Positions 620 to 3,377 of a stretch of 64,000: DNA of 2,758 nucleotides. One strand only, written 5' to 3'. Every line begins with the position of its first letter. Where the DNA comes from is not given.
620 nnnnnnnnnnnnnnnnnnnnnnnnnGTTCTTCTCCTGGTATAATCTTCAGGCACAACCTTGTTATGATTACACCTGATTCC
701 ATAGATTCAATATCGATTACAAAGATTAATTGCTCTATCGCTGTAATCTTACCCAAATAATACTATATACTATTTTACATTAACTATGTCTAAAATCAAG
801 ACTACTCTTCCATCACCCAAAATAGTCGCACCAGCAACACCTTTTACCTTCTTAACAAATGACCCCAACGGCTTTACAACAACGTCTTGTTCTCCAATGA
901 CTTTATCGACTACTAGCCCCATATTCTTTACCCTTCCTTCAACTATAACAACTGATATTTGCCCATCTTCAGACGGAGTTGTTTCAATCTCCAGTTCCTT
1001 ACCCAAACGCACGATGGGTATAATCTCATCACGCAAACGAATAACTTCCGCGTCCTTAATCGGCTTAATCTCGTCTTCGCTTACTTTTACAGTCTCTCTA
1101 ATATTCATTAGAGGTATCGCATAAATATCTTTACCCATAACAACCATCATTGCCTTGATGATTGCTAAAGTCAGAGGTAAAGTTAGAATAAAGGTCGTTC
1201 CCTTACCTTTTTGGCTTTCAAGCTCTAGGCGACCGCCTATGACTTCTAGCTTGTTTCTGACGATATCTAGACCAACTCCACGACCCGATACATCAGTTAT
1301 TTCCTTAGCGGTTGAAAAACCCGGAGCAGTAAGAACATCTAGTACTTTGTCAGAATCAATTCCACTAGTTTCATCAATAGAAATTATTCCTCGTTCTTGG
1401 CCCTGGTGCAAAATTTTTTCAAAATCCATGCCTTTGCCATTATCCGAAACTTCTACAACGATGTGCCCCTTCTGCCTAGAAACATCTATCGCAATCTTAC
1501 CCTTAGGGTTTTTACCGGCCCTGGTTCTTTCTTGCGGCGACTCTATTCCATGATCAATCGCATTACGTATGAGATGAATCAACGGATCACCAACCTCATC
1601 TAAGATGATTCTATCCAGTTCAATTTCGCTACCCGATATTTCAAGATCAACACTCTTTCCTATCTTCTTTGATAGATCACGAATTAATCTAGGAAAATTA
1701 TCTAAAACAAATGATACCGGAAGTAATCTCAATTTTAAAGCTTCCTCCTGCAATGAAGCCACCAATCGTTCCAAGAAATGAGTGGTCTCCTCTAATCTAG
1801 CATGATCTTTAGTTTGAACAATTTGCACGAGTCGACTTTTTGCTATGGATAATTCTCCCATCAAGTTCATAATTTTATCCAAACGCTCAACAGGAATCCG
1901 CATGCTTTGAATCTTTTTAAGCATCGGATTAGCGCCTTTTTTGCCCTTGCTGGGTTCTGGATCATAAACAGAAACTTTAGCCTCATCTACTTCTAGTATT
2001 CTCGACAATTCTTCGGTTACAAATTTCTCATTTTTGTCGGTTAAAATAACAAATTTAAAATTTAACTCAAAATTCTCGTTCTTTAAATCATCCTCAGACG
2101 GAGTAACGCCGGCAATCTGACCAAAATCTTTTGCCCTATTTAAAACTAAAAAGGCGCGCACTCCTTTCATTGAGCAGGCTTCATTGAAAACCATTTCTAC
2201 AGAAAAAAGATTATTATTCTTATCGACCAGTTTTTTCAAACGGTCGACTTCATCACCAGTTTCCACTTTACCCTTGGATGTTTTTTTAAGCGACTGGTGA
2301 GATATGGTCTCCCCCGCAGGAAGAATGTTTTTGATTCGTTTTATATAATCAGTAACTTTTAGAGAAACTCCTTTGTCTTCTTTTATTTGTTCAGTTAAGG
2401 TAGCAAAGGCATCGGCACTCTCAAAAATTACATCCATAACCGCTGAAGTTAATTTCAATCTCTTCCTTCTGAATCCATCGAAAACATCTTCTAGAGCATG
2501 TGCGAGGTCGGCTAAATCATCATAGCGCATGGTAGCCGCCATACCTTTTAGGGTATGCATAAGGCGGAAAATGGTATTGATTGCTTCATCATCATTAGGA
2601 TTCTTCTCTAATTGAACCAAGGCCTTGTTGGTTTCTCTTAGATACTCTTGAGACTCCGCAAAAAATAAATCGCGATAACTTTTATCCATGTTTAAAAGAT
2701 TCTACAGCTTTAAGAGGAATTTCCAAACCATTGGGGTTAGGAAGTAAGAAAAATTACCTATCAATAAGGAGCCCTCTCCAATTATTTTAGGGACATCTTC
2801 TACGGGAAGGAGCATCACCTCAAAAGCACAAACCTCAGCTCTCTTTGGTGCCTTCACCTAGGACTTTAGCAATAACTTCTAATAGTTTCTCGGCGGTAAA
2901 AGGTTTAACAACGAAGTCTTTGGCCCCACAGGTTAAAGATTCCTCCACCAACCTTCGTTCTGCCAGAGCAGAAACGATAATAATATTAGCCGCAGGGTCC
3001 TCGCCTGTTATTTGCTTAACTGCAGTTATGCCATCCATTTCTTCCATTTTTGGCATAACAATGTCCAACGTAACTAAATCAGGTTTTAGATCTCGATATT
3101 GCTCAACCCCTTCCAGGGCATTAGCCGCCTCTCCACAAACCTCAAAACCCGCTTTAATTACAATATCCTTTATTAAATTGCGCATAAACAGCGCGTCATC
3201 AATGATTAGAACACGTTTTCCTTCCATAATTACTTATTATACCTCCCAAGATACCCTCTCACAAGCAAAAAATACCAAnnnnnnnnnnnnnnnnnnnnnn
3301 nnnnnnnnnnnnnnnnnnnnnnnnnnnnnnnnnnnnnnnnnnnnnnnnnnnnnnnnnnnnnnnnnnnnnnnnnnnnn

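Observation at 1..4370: ComFB-like domain linked to CheR twice: once fused, once as an adjacent stand-alone gene (Rosetta-stone pair)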

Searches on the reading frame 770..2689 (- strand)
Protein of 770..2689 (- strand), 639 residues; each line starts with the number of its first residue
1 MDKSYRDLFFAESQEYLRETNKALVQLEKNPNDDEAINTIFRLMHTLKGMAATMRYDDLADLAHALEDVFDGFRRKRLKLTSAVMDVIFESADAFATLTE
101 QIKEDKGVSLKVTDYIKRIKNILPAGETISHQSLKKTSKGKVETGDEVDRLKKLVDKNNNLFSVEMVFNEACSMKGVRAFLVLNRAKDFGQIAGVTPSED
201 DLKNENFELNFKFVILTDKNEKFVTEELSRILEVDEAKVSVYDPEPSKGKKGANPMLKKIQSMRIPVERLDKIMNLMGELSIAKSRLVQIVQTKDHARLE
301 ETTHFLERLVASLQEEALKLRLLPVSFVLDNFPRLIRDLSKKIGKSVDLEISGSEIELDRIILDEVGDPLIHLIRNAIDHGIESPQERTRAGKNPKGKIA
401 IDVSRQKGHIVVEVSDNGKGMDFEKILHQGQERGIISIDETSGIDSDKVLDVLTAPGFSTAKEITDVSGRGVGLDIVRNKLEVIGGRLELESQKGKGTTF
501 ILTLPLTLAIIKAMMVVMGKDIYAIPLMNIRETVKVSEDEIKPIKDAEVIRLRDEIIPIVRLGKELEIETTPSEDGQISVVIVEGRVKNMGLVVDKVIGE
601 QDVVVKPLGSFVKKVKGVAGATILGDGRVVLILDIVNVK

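Call 4: search_protein_families(library=pfam, proteins=[window:770-2689:-], max_evalue=1)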
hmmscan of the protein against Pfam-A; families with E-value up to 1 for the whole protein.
window:770-2689:- (639 aa): 8 families
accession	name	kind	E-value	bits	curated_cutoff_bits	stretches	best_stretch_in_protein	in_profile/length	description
PF01584.24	CheW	-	3e-27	95.4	23.5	1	513-636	2-131/138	CheW-like domain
PF02518.31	HATPase_c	-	2.4e-19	70.2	26.4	1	368-507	4-110/111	Histidine kinase-, DNA gyrase B-, and HSP90-like ATPase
PF07194.16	P2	-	2.9e-19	69.3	23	1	162-240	2-80/81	P2 response regulator binding domain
PF01627.28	Hpt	-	6.5e-17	62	24.6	1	5-98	2-77/84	Hpt domain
PF02895.20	H-kinase_dim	-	5.5e-11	43.2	23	1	261-319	2-67/68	Signal transducing histidine kinase, homodimeric domain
PF13589.12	HATPase_c_3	-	0.018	15.5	25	1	372-427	9-51/137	Histidine kinase-, DNA gyrase B-, and HSP90-like ATPase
PF13581.12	HATPase_c_2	-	0.029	14.8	27.4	1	393-444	50-92/127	Histidine kinase-like ATPase domain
PF14501.12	HATPase_c_5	-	0.064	13.6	22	1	370-496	6-94/102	GHKL domain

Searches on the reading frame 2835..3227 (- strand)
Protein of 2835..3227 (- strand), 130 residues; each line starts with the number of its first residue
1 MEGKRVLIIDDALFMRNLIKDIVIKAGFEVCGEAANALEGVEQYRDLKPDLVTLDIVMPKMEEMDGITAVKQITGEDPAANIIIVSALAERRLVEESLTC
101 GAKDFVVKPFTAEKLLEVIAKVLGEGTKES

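Call 4: search_protein_families(library=pfam, proteins=[window:2835-3227:-], max_evalue=1)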
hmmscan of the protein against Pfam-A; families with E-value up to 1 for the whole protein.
window:2835-3227:- (130 aa): 1 family
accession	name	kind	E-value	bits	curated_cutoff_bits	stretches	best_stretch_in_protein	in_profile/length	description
PF00072.30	Response_reg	-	7.1e-26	91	30.2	1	6-119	1-110/111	Response regulator receiver domain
